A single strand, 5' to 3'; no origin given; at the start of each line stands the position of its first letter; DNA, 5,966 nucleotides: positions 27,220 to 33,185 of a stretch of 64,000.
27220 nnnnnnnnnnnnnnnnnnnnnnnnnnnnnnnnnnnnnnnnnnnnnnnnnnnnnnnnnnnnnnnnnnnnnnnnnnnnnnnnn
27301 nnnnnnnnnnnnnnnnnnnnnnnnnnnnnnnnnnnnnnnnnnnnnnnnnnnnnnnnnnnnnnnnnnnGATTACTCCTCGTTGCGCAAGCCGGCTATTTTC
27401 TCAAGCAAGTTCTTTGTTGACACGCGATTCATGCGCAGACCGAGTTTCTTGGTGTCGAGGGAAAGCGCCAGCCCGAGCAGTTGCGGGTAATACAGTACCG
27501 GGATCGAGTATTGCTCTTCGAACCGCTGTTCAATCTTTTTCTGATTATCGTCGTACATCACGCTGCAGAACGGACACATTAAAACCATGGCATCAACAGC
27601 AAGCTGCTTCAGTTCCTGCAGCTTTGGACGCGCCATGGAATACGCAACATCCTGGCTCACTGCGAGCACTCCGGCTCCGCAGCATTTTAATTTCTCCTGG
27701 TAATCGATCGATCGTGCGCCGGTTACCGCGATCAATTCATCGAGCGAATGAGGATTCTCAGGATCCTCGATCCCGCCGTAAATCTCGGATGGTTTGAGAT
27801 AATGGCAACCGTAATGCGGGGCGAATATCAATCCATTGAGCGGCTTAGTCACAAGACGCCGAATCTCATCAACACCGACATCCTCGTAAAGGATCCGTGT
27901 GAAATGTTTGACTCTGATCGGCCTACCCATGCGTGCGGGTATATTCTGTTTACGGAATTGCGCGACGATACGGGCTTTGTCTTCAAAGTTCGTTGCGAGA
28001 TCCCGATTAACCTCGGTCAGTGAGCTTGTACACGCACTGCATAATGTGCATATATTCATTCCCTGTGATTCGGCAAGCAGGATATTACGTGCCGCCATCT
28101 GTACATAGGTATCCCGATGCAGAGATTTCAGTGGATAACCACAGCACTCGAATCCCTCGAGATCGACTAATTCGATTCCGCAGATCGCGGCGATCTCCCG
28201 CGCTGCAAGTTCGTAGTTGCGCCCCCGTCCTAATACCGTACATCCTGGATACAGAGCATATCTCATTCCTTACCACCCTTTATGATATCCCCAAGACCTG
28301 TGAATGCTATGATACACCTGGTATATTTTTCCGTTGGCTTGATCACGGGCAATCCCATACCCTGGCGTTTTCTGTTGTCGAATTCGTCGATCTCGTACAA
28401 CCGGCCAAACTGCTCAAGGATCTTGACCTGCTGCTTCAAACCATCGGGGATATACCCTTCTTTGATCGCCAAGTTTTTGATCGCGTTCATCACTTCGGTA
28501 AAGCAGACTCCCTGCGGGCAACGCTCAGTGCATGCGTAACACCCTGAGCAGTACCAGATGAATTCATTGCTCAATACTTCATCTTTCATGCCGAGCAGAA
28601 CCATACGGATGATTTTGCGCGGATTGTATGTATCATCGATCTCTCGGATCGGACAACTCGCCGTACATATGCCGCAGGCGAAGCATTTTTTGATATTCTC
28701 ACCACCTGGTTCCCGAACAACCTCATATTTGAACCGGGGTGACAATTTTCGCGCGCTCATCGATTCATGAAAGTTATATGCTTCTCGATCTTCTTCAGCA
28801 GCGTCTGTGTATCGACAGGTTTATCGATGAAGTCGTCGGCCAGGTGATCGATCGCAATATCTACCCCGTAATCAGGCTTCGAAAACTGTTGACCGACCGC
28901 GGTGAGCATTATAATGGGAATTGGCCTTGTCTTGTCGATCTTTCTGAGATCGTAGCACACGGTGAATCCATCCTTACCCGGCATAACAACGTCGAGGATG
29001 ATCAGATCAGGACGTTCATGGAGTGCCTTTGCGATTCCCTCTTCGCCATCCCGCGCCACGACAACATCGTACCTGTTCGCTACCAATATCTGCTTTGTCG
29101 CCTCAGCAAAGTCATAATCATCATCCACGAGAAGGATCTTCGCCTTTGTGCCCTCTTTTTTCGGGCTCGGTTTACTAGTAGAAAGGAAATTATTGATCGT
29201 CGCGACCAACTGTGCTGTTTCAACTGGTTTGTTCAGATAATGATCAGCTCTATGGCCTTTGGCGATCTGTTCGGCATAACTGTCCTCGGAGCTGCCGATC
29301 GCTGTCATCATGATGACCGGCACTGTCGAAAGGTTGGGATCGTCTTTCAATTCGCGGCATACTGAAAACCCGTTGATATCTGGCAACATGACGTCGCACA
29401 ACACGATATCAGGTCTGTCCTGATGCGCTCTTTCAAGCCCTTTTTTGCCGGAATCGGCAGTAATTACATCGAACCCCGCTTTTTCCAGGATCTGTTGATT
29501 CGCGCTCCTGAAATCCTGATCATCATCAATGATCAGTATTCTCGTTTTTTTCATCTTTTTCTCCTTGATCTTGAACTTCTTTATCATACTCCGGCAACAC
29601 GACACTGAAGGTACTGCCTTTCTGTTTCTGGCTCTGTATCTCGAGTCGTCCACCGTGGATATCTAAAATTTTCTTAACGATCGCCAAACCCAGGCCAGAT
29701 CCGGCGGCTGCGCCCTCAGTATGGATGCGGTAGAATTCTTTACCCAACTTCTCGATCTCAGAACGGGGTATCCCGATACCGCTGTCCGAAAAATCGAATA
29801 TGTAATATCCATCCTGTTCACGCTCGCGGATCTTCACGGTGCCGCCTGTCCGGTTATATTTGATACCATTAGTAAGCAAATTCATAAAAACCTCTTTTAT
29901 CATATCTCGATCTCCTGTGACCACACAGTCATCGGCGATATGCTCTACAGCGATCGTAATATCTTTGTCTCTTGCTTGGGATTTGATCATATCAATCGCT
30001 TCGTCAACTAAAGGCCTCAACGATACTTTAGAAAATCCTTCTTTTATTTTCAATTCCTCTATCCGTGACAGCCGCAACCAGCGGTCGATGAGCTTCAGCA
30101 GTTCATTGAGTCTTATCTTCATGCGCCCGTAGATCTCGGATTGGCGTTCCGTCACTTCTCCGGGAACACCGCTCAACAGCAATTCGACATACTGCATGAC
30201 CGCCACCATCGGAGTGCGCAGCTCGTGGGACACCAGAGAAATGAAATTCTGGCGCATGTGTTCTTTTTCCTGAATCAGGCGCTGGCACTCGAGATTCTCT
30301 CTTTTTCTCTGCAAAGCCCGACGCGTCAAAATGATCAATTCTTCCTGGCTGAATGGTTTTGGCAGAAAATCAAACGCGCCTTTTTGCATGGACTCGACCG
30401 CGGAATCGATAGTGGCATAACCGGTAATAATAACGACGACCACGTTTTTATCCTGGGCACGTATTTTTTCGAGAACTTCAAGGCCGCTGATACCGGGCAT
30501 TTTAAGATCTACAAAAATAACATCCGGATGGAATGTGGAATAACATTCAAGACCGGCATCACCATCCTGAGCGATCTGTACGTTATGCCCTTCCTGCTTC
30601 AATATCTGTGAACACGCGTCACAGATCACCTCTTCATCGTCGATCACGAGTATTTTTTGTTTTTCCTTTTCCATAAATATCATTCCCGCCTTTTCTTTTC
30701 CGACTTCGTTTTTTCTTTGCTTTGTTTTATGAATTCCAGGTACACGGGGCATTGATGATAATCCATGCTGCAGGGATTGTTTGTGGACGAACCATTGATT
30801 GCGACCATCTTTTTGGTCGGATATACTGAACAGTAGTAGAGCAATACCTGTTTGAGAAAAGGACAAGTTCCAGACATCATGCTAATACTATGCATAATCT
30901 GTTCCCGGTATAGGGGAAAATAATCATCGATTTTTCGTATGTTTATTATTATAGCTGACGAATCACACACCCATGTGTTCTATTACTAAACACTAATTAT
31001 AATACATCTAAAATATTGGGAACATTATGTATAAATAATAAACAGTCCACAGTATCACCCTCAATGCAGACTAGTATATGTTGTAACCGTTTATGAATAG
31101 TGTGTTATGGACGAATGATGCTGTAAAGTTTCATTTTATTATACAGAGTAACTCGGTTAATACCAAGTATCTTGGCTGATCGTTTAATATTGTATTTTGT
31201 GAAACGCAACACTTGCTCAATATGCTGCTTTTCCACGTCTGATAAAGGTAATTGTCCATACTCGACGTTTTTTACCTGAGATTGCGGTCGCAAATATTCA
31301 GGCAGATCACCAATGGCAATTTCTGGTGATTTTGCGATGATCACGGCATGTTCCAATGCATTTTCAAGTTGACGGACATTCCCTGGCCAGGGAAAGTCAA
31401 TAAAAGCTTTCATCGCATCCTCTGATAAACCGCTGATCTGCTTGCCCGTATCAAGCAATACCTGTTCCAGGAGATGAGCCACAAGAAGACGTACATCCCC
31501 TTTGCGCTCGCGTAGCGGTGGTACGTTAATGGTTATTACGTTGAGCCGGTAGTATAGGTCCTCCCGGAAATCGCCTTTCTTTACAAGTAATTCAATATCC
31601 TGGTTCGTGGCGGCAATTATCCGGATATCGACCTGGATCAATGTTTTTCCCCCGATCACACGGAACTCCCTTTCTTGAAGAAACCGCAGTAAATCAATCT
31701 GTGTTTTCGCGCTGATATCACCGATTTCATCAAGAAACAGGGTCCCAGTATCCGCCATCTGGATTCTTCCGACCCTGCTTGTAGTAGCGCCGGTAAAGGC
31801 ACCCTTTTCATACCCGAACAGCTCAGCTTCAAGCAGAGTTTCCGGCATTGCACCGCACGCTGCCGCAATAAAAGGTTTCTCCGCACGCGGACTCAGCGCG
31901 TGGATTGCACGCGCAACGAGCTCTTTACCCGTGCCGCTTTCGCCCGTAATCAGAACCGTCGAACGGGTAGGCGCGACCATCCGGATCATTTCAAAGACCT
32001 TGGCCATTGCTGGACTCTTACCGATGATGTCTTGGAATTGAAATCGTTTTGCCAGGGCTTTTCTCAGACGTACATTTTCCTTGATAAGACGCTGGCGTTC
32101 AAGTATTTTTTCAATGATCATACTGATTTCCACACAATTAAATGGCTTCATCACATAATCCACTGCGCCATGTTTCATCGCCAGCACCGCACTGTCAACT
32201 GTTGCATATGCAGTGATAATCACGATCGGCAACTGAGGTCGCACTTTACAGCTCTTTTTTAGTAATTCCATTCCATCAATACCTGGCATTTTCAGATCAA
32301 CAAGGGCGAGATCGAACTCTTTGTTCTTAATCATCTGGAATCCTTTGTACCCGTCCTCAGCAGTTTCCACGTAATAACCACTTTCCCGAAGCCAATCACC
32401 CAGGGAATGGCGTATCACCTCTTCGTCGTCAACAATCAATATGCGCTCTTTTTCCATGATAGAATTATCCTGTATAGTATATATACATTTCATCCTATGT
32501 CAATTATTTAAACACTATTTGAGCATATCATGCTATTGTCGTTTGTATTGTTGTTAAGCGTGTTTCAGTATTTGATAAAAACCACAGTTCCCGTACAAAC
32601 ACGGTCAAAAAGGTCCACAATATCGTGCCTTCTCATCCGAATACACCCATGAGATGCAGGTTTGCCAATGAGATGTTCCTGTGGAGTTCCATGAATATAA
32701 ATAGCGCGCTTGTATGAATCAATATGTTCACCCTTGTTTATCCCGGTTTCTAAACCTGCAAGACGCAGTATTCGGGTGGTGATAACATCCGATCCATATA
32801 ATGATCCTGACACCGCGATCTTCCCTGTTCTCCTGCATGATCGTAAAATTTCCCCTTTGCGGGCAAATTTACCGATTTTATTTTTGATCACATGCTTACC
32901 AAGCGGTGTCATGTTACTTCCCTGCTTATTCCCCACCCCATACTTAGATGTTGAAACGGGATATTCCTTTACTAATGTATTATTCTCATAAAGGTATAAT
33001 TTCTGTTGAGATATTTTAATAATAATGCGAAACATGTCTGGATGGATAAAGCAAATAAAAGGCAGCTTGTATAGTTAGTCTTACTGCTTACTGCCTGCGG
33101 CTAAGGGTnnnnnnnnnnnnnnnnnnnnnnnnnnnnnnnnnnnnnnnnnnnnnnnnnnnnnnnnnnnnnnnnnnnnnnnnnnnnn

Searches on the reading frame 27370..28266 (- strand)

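Call 42: search_protein_families(library=pfam, proteins=[window:27370-28266:-])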
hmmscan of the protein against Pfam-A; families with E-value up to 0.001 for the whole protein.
window:27370-28266:- (298 aa): 1 family
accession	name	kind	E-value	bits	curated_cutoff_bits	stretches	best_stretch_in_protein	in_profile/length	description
PF02754.22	CCG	-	2.8e-23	82.2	20.6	2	150-237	3-83/85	Cysteine-rich domain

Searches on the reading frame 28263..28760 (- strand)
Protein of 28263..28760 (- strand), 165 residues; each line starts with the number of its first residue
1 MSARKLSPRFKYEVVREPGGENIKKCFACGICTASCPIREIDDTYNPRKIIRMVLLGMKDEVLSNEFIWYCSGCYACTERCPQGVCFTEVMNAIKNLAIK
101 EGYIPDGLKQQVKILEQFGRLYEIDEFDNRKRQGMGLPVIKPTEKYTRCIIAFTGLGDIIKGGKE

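Call 42: search_protein_families(library=pfam, proteins=[window:28263-28760:-])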
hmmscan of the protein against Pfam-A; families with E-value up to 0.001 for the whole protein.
window:28263-28760:- (165 aa): 9 families
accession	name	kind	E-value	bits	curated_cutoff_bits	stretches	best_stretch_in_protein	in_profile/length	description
PF13183.11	Fer4_8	-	7.9e-12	46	27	1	23-85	2-68/68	4Fe-4S dicluster domain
PF13534.11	Fer4_17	-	3e-09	37.7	22.2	1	25-85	1-60/61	4Fe-4S dicluster domain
PF13187.11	Fer4_9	-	8.7e-09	35.7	27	1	25-84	1-50/52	4Fe-4S dicluster domain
PF13237.11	Fer4_10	-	7.7e-07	29.4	25.5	1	24-82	7-53/53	4Fe-4S dicluster domain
PF12838.12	Fer4_7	-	2.6e-06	28.3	27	1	25-85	1-52/52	4Fe-4S dicluster domain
PF13484.11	Fer4_16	-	0.00031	21.9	30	1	25-83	1-65/66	4Fe-4S double cluster binding domain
PF17179.9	Fer4_22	-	0.00045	21.5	27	0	71-93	2-24/95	4Fe-4S dicluster domain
PF25160.1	LdpA_Fe-S-bd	-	0.00047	20.3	27.6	0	23-43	25-45/49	LdpA Fe-S cluster-binding domain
PF12797.12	Fer4_2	-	0.00066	19.9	24.5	0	24-37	8-21/22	4Fe-4S binding domain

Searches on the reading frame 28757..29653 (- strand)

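Call 42: search_protein_families(library=pfam, proteins=[window:28757-29653:-])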
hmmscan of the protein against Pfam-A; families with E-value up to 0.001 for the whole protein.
window:28757-29653:- (298 aa): 3 families
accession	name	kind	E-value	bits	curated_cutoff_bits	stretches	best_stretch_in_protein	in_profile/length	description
PF00072.30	Response_reg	-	1.3e-50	170.7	30.2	2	39-153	1-110/111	Response regulator receiver domain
PF23198.2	PDE8A_N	-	8.6e-05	22.9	29.6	0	34-123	7-99/147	PDE8A-like, N-terminal domain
PF18428.7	BRCT_3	-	0.00087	19.7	26.1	0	34-91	3-59/102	BRCA1 C Terminus (BRCT) domain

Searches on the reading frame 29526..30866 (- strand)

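Call 42: search_protein_families(library=pfam, proteins=[window:29526-30866:-])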
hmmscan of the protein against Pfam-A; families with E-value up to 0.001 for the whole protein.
window:29526-30866:- (446 aa): 4 families
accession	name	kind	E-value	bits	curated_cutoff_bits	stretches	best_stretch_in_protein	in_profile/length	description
PF00072.30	Response_reg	-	6.6e-31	107.2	30.2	1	72-178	1-107/111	Response regulator receiver domain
PF02518.31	HATPase_c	-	1.4e-25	90.3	26.4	1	318-426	1-109/111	Histidine kinase-, DNA gyrase B-, and HSP90-like ATPase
PF00512.31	HisKA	-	2.4e-12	47.2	26.9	1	204-271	1-65/66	His Kinase A (phospho-acceptor) domain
PF23198.2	PDE8A_N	-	1.1e-06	29.1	29.6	1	67-147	8-89/147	PDE8A-like, N-terminal domain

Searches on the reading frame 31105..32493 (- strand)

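Call 42: search_protein_families(library=pfam, proteins=[window:31105-32493:-])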
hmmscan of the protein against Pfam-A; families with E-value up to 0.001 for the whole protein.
window:31105-32493:- (462 aa): 8 families
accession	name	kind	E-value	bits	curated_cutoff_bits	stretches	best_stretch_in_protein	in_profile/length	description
PF00158.32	Sigma54_activat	-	1.5e-70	236.7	20.2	1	156-322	1-167/168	Sigma-54 interaction domain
PF00072.30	Response_reg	-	7.2e-29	100.6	30.2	1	18-124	1-107/111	Response regulator receiver domain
PF25601.1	AAA_lid_14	-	8.3e-24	83.7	27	1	328-408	1-81/87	AAA+ ATPase lid domain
PF14532.12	Sigma54_activ_2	-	4.8e-22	79.1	25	1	157-327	1-138/138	Sigma-54 interaction domain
PF02954.25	HTH_8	-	5.3e-13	48.9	22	1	417-456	2-41/42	Bacterial regulatory protein, Fis family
PF07728.20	AAA_5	-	2.4e-07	31.3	22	1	180-298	2-123/139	AAA domain (dynein-related subfamily)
PF01078.27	Mg_chelatase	-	1.7e-06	28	20.3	0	235-280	93-138/207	Magnesium chelatase, subunit ChlI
PF13604.12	AAA_30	-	0.00068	19.9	27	0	172-280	13-120/191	AAA domain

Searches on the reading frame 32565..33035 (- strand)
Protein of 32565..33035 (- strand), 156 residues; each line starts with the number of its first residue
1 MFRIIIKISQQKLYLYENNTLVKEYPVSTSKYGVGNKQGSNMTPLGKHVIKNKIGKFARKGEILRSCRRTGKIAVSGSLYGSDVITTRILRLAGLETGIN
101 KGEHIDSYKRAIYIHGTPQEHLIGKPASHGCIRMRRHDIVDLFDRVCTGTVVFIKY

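Call 5: search_protein_families(library=pfam, proteins=[window:32565-33035:-])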
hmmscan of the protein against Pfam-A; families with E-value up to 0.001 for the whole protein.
window:32565-33035:- (156 aa): 2 families
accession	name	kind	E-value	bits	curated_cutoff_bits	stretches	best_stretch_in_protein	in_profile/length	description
PF03734.19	YkuD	-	4.7e-25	89.3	23.4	1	3-154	3-146/146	L,D-transpeptidase catalytic domain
PF13645.11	YkuD_2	-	0.00015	21.6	27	0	89-154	101-168/169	L,D-transpeptidase catalytic domain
